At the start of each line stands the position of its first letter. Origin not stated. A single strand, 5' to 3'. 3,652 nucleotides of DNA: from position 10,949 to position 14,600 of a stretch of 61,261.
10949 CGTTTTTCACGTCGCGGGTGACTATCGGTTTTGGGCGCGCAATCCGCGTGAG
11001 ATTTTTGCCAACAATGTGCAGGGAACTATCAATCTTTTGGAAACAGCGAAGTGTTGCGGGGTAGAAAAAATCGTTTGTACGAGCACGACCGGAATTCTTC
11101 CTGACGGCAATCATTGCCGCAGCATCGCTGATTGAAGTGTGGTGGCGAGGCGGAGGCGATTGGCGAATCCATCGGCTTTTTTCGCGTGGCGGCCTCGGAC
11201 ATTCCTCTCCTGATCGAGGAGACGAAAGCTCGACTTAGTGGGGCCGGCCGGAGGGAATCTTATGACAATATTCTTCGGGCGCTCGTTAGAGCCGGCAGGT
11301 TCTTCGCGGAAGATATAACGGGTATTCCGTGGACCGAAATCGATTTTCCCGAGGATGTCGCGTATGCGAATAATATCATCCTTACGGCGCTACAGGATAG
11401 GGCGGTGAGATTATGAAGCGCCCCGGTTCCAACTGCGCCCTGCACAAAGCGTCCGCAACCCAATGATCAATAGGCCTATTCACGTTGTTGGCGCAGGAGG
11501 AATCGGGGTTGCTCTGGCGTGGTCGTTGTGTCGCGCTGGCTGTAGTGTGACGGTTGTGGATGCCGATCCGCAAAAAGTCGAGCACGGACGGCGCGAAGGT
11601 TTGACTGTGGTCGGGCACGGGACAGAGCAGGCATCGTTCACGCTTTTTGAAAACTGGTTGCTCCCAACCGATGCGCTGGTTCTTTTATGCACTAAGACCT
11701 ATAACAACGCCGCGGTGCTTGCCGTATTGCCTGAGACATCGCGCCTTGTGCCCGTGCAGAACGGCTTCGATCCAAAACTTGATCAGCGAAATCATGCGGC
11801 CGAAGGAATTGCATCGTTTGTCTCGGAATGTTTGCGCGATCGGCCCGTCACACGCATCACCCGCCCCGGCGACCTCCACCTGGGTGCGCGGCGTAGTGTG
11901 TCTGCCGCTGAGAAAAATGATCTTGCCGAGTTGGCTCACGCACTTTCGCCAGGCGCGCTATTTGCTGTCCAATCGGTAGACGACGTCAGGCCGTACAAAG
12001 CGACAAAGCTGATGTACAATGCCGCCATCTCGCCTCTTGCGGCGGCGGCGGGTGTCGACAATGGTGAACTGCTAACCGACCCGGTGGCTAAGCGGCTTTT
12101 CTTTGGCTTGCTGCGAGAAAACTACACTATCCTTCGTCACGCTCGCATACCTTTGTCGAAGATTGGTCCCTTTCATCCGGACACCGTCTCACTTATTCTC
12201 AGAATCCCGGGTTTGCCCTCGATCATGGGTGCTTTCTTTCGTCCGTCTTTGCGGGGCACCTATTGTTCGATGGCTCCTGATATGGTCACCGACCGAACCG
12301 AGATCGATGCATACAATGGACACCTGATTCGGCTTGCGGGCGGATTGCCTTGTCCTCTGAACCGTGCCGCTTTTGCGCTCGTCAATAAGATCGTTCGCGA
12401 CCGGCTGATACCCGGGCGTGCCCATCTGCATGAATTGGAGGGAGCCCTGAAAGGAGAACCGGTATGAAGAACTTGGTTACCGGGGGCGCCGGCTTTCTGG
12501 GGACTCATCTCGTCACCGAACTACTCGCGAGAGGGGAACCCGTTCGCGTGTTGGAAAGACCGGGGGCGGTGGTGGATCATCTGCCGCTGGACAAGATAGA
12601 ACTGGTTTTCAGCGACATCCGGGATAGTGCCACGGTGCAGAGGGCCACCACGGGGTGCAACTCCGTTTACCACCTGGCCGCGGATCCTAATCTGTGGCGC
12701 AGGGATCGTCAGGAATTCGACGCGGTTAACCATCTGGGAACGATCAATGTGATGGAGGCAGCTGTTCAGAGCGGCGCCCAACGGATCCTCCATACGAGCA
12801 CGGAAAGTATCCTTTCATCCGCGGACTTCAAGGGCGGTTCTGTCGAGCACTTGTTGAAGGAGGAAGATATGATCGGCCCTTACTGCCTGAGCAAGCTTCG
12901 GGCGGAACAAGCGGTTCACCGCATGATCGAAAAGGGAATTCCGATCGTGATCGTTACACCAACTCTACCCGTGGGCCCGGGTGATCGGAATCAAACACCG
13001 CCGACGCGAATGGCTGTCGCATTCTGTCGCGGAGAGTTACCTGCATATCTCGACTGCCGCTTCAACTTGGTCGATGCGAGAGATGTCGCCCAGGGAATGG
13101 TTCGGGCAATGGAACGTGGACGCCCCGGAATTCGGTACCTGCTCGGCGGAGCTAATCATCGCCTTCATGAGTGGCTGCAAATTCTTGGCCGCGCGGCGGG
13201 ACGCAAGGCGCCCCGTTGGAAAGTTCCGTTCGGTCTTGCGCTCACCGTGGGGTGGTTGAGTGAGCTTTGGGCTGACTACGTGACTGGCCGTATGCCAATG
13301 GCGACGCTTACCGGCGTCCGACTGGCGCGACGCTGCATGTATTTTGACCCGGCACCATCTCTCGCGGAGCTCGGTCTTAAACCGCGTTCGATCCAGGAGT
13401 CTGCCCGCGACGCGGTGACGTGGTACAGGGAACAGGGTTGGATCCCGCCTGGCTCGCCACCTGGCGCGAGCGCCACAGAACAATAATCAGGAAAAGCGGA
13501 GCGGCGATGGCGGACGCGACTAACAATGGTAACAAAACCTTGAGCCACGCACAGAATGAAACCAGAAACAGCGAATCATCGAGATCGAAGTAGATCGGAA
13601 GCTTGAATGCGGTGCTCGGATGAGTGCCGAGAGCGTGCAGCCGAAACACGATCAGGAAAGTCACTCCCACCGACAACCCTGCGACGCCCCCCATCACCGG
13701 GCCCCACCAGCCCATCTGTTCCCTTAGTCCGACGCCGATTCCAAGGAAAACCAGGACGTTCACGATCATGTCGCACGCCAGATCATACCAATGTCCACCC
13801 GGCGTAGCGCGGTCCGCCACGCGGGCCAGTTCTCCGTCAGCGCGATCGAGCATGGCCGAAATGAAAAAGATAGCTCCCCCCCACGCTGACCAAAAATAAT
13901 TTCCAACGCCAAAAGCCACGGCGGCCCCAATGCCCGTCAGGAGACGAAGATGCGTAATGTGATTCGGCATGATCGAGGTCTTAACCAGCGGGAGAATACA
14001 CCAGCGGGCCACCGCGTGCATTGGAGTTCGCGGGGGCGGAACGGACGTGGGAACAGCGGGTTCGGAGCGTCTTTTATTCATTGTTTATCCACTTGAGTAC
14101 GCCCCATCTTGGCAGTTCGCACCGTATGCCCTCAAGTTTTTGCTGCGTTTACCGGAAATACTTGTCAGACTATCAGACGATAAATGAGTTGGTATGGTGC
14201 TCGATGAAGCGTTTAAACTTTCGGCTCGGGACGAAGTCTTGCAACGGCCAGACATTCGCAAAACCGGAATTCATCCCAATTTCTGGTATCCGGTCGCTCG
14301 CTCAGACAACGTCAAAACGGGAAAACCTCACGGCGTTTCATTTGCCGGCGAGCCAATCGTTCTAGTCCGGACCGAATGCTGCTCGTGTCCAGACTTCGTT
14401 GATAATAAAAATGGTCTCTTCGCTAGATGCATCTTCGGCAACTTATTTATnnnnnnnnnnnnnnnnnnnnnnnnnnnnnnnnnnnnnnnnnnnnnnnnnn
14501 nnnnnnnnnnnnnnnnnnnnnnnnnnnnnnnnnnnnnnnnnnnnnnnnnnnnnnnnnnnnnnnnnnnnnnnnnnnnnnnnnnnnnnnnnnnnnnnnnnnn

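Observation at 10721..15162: hpnA-like SDR gene split by a 3,331-bp block; removing the block restores the reading frame exactly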

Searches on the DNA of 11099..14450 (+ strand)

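Call 64: search_dna_similar(query=window:11099-14450:+, collection=plasmids, mode=distant, max_rows=8)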
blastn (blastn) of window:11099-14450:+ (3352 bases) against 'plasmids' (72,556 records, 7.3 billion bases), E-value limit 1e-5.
No match.

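Call 65: search_dna_similar(query=window:11099-14450:+, collection=phages, mode=distant, max_rows=8)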
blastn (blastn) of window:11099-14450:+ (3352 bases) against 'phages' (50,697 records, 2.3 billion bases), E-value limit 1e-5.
No match.

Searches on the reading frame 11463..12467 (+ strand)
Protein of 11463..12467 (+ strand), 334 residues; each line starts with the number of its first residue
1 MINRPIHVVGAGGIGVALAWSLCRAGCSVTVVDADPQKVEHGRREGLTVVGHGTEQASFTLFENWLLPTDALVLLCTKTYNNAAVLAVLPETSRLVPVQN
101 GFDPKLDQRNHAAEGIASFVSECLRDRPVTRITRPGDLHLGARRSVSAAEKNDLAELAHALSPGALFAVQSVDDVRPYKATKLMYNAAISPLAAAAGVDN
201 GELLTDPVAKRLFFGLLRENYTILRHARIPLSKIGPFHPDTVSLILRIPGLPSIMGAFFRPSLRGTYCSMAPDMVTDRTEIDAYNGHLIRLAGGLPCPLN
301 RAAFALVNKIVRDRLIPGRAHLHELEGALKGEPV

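Call 9: search_protein_families(library=pfam, proteins=[window:11463-12464:+], max_evalue=0.01)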
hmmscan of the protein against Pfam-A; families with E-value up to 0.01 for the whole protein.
window:11463-12464:+ (334 aa): 13 families
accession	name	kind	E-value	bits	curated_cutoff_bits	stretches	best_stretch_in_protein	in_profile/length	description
PF02558.23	ApbA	-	5.3e-15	55.8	22.2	1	6-105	1-106/150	Ketopantoate reductase PanE/ApbA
PF08546.17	ApbA_C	-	2.4e-14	54.2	22.7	1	174-309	1-123/125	Ketopantoate reductase PanE/ApbA C terminal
PF02254.24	TrkA_N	-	4.3e-06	27.5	23.8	1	7-57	2-53/116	TrkA-N domain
PF01266.30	DAO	-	1e-05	25.7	27.9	1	8-52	4-50/353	FAD dependent oxidoreductase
PF03721.20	UDPG_MGDP_dh_N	-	5.4e-05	23.3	27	1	6-56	3-53/187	UDP-glucose/GDP-mannose dehydrogenase family, NAD binding domain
PF01494.25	FAD_binding_3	-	7.9e-05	22.5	22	1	6-47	4-45/349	FAD binding domain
PF07992.20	Pyr_redox_2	-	0.00021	21.2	26.1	1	6-37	145-176/291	Pyridine nucleotide-disulphide oxidoreductase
PF02737.24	3HCDH_N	-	0.00029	21.2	22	1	6-45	2-41/180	3-hydroxyacyl-CoA dehydrogenase, NAD binding domain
PF13450.12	NAD_binding_8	-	0.00048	20.8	21.9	1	8-36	1-29/68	NAD(P)-binding Rossmann-like domain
PF00070.33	Pyr_redox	-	0.00066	20.6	22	1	7-36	3-32/82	Pyridine nucleotide-disulphide oxidoreductase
PF13241.12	NAD_binding_7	-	0.00083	20.3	22.1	1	3-89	7-82/104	Putative NAD(P)-binding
PF00899.27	ThiF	-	0.0021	17.7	28.1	1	6-35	23-53/238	ThiF family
PF03446.21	NAD_binding_2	-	0.0038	17.7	21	1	6-53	2-49/161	NAD binding domain of 6-phosphogluconate dehydrogenase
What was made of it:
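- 11463..12467 (+): KPR-like (ApbA/PanE family) reductase, intact. Pfam ApbA and ApbA_C (call 9).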

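Call 18: find_encoding_contigs(protein=window:11463-12467:+, flank=10000, max_places=8)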
Protein window:11463-12467:+ (334 aa): 20 contigs read that carry it; 8 places shown.
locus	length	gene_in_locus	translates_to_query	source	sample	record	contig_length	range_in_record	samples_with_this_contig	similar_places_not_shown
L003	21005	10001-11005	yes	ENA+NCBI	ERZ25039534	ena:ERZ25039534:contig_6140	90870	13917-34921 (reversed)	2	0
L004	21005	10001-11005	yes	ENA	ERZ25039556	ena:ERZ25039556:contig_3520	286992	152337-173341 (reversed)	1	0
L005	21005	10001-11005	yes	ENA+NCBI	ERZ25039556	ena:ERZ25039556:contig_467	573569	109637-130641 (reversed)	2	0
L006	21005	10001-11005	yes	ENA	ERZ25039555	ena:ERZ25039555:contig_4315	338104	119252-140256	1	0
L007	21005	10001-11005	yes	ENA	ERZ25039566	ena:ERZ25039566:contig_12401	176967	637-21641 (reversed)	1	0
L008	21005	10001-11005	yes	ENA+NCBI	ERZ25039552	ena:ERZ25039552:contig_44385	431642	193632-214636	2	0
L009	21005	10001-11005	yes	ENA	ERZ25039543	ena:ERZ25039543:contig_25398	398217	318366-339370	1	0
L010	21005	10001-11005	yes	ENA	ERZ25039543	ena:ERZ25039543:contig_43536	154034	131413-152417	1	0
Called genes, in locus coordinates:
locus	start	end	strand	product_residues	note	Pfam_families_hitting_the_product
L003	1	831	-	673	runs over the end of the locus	PF01326:PPDK_N, PF00391:PEP-utilizers, PF02896:PEP-utilizers_C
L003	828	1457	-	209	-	PF01326:PPDK_N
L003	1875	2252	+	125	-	-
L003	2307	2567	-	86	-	-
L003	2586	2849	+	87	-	-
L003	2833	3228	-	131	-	PF00266:Aminotran_5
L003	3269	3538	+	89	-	-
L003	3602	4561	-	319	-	PF02776:TPP_enzyme_N, PF02775:TPP_enzyme_C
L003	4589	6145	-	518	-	PF13714:PEP_mutase, PF00483:NTP_transferase (faint), PF12804:NTP_transf_3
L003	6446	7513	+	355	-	PF01066:CDP-OH_P_transf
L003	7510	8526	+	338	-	PF03706:LPG_synthase_TM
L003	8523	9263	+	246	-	PF01128:IspD (weak), PF12804:NTP_transf_3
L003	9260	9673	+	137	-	PF05368:NmrA, PF01073:3Beta_HSD, PF01370:Epimerase, PF02719:Polysacc_synt_2, PF07993:NAD_binding_4 (faint), PF16363:GDP_Man_Dehyd, PF13460:NAD_binding_10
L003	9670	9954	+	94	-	-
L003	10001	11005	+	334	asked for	PF01266:DAO (faint), PF02254:TrkA_N (weak), PF02558:ApbA, PF08546:ApbA_C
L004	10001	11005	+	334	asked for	PF01266:DAO (faint), PF02254:TrkA_N (weak), PF02558:ApbA, PF08546:ApbA_C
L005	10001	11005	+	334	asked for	PF01266:DAO (faint), PF02254:TrkA_N (weak), PF02558:ApbA, PF08546:ApbA_C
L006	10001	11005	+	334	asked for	PF01266:DAO (faint), PF02254:TrkA_N (weak), PF02558:ApbA, PF08546:ApbA_C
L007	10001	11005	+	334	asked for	PF01266:DAO (faint), PF02254:TrkA_N (weak), PF02558:ApbA, PF08546:ApbA_C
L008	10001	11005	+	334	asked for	PF01266:DAO (faint), PF02254:TrkA_N (weak), PF02558:ApbA, PF08546:ApbA_C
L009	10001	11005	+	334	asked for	PF01266:DAO (faint), PF02254:TrkA_N (weak), PF02558:ApbA, PF08546:ApbA_C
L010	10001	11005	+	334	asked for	PF01266:DAO (faint), PF02254:TrkA_N (weak), PF02558:ApbA, PF08546:ApbA_C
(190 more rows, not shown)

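Call 23: find_related_loci(query=window:11463-12464:+, collection=genome_contigs, flank=10000)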
Query window:11463-12464:+ (334 aa) in genome_contigs; peptide patterns used: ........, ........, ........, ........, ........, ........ (x = any residue, [..] = any of these).
221 stretches matched a pattern; 104 encode a relative of the query (tblastn E <= 1e-3); the best 80 are kept; 80 distinct loci.
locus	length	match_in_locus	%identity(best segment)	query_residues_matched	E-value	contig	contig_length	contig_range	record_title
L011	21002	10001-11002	100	1-334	0e+0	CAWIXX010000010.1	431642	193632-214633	MAG: uncultured Verrucomicrobiae bacterium isolate MFD05841.bin.2.124 genome assembly, contig: contig_44385, whole genom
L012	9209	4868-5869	99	1-334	0e+0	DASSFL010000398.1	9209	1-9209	MAG TPA_asm: Candidatus Udaeobacter sp. isolate SMAG_U1005 k141_265381, whole genome shotgun sequence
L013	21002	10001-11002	99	1-334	0e+0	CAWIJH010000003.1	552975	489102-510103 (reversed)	MAG: uncultured Verrucomicrobiae bacterium isolate MFD04944.bin.2.147 genome assembly, contig: contig_22343, whole genom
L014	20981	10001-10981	70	2-328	7e-152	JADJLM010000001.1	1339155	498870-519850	MAG: Nitrosomonas sp. isolate EsbW_18-Q3-R4-48_BAT3C.13 tig00001517-10-13411030, whole genome shotgun sequence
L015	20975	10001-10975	70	1-325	9e-148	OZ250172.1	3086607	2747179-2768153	MAG: Nitrospinaceae bacterium isolate cd866322-5d00-4b03-892d-fccb04dfdca5 genome assembly, chromosome: 1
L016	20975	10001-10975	68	7-331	2e-145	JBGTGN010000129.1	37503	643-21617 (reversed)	MAG: Pirellulales bacterium isolate JTS-RE216 k141_11193619, whole genome shotgun sequence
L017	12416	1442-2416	68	1-325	2e-144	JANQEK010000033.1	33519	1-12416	MAG: Nitrospinaceae bacterium isolate PL23a_bin.2 k99_5647513, whole genome shotgun sequence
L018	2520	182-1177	66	1-332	3e-152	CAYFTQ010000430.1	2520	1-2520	MAG TPA_asm: uncultured Roseospira sp. isolate ERP107533_co1_39 genome assembly, contig: NODE_61524_length_2520_cov_6.52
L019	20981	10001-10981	65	1-325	5e-143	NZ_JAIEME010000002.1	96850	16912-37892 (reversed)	MAG: Nitrosomonas sp. isolate co.spades.CONCOCT.2.5kb_026 c_000000000005, whole genome shotgun sequence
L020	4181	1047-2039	68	1-329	3e-146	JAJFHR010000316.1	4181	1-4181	MAG: Hyphomicrobiales bacterium isolate OFTM195 OFTM195_315, whole genome shotgun sequence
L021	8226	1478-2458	64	1-325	3e-141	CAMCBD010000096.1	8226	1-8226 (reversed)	MAG: Nitrosomonas ureae isolate LH-05nov19-234 genome assembly, contig: LH-05nov19-C22472, whole genome shotgun sequence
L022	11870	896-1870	67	1-325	4e-140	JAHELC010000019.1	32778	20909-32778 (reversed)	MAG: Nitrospinaceae bacterium isolate Ww603 NODE_2904_length_32778_cov_5.569648, whole genome shotgun sequence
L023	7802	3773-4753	67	1-325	1e-139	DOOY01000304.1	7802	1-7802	MAG TPA_asm: Nitrosomonas sp. isolate UBA8640 contig_21, whole genome shotgun sequence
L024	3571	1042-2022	68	1-325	3e-143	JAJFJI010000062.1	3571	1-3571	MAG: Nitrosomonas sp. isolate OFTM215 OFTM215_61, whole genome shotgun sequence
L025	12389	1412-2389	67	1-325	2e-137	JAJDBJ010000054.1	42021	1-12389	MAG: Nitrospinaceae bacterium isolate OFTM368 OFTM368_53, whole genome shotgun sequence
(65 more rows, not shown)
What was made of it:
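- Organism: the three species-representative MAGs carrying the core are L011, L012 and L013 (call 23). One copy per representative MAG, which is compatible with cut-and-paste (call 23).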

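Call 31: search_protein_families(library=ncbifam, proteins=[window:11463-12464:+, L013:12668-13096:+, L013:9335-9772:+], max_evalue=0.001)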
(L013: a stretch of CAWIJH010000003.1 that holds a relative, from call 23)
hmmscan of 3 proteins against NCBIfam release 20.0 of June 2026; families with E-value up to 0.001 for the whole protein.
window:11463-12464:+ (334 aa): 19 families
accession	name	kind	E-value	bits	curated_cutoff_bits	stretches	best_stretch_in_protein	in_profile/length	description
TIGR00745.1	apbA_panE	subfamily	5.1e-30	104.8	141.35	1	6-310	2-301/305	2-dehydropantoate 2-reductase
NF006083.0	PRK08229.1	equivalog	1.4e-16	60.4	371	1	4-313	3-319/341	2-dehydropantoate 2-reductase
NF005093.0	PRK06522.2-4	equivalog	9.6e-16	58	308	1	6-225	6-228/304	2-dehydropantoate 2-reductase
NF005091.0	PRK06522.2-2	equivalog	8.2e-13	48.2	252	1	6-225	4-224/302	2-dehydropantoate 2-reductase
NF005092.1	PRK06522.2-3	equivalog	4.2e-11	42.5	500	1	6-226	3-224/296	2-dehydropantoate 2-reductase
NF005087.0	PRK06522.1-1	equivalog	9.2e-10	38.1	351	1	6-204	3-198/296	2-dehydropantoate 2-reductase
NF004311.0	PRK05708.1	equivalog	1.5e-09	37.2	378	1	5-206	4-208/305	putative 2-dehydropantoate 2-reductase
NF005090.0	PRK06522.2-1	equivalog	3.1e-08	33.2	496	1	5-212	4-212/296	2-dehydropantoate 2-reductase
NF005089.0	PRK06522.1-4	subfamily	6.9e-08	32.2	223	0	6-58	3-54/326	2-dehydropantoate 2-reductase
NF005088.0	PRK06522.1-2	subfamily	3.8e-06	26.2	371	1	6-289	3-278/308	2-dehydropantoate 2-reductase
NF004783.0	PRK06129.1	equivalog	6.8e-06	25.7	347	1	5-44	4-43/315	3-hydroxyacyl-CoA dehydrogenase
NF007039.0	PRK09496.3-2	equivalog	7.5e-06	25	293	1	6-55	3-54/446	Trk system potassium transporter TrkA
TIGR03026.1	NDP-sugDHase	subfamily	1.5e-05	23.9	189.8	1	6-50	3-47/413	nucleotide sugar dehydrogenase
NF001933.0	PRK00711.1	subfamily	2.5e-05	23.5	383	1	6-38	3-35/429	D-amino acid dehydrogenase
NF004887.0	PRK06249.1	equivalog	3.1e-05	23.3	360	1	5-219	7-233/316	putative 2-dehydropantoate 2-reductase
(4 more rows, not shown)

L013:12668-13096:+ (143 aa): 3 families
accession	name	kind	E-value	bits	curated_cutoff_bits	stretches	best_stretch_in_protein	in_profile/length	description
NF052579.1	BetMthstMoxSdmAMthl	equivalog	7.7e-16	58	600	1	40-109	4-73/351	4beta-methylsterol monooxygenase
NF041683.1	ant_diox_AndAb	equivalog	8e-07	29.2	150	1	54-109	2-56/100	anthranilate 1,2-dioxygenase ferredoxin subunit AndAb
TIGR02378.1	nirD_assim_sml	equivalog_domain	0.00071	19.7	74.65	0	54-108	2-57/105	nitrite reductase small subunit NirD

L013:9335-9772:+ (146 aa): 0 families

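Call 42: find_homologous_proteins(query=L013:8512-9213:-, max_evalue=1e-20)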
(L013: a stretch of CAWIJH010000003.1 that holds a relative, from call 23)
Query L013:8512-9213:- (233 aa): 1477 proteins with E <= 1e-20 among 1894 candidates; the best 120 are listed.
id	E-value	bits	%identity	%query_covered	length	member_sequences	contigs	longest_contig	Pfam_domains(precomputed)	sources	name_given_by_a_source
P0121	5.3e-153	525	97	100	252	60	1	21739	-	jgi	jgi:hypothetical protein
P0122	1.1e-141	488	91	100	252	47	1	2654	-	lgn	-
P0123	7.4e-139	479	92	97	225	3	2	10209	-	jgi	jgi:hypothetical protein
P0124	9.2e-136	469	90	97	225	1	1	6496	-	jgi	jgi:hypothetical protein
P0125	3.1e-134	464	88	100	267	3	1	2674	-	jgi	jgi:hypothetical protein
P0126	3.1e-134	464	89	97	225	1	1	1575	-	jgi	jgi:hypothetical protein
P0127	1.3e-133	462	86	100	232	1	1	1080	-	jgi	jgi:hypothetical protein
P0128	2.0e-133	461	85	100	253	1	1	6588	-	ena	-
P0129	4.4e-133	460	88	97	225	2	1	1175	-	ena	-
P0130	3.2e-132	457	88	97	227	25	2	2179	-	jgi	jgi:hypothetical protein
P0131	6.7e-131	453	87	96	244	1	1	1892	-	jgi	jgi:hypothetical protein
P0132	8.0e-131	452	88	96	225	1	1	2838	-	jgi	-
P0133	1.3e-129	449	90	92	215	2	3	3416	-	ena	-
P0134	3.3e-129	447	86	97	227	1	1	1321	-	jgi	-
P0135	1.2e-128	445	86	97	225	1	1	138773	-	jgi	jgi:hypothetical protein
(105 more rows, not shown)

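Call 43: find_encoding_contigs(protein=P0121, flank=8000, max_places=3)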
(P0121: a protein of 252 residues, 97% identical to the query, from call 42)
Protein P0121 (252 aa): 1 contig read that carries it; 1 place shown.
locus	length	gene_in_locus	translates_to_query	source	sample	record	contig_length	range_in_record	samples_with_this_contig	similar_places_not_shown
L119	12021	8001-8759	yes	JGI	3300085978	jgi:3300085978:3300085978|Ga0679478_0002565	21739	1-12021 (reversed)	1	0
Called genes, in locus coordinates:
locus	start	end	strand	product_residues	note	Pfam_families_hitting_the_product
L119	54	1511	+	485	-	PF00171:Aldedh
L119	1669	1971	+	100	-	PF10041:DUF2277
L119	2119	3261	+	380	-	PF01594:AI-2E_transport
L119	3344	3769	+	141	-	PF01042:Ribonuc_L-PSP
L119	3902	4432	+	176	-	PF00903:Glyoxalase, PF13669:Glyoxalase_4, PF18029:Glyoxalase_6 (weak), PF22677:Ble-like_N (faint)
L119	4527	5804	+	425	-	PF00266:Aminotran_5, PF22580:KYNU_C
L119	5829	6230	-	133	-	PF03795:YCII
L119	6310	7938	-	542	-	-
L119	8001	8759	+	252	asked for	-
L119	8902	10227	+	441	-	PF01494:FAD_binding_3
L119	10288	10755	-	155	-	PF22381:Staph_reg_Sar_Rot (weak), PF01978:TrmB (weak), PF01047:MarR, PF03965:Penicillinase_R (weak), PF12802:MarR_2, PF13463:HTH_27 (weak)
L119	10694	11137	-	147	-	-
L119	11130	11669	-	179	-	-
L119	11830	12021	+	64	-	?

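Call 44: find_encoding_contigs(protein=P0135, flank=8000, max_places=3)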
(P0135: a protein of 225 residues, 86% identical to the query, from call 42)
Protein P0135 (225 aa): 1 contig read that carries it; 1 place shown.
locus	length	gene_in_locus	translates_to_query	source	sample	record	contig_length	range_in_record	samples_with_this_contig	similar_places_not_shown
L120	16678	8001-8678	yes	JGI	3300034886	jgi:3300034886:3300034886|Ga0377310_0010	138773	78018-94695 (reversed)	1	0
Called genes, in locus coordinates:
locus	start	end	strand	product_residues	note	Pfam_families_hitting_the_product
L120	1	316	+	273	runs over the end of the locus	PF02129:Peptidase_S15, PF05448:AXE1 (weak), PF20434:BD-FAE (faint), PF12146:Hydrolase_4 (faint), PF12697:Abhydrolase_6 (weak), PF00326:Peptidase_S9, PF01738:DLH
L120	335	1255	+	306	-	PF24684:Vgb_lyase (faint), PF08450:SGL (faint), PF17170:DUF5128 (faint), PF01436:NHL (weak)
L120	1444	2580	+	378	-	PF01594:AI-2E_transport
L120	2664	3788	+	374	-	PF04909:Amidohydro_2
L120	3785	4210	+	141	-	PF01042:Ribonuc_L-PSP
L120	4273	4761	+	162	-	PF00903:Glyoxalase, PF13669:Glyoxalase_4, PF18029:Glyoxalase_6 (weak), PF22677:Ble-like_N (faint)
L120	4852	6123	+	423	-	PF00266:Aminotran_5, PF22580:KYNU_C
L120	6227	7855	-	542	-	-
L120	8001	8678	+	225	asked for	-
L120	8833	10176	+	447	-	PF01494:FAD_binding_3, PF13450:NAD_binding_8 (faint)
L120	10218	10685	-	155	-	PF01047:MarR, PF12802:MarR_2, PF13463:HTH_27 (weak)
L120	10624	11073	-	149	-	-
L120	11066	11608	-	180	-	-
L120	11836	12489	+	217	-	-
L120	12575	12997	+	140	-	PF16798:DUF5069 (weak)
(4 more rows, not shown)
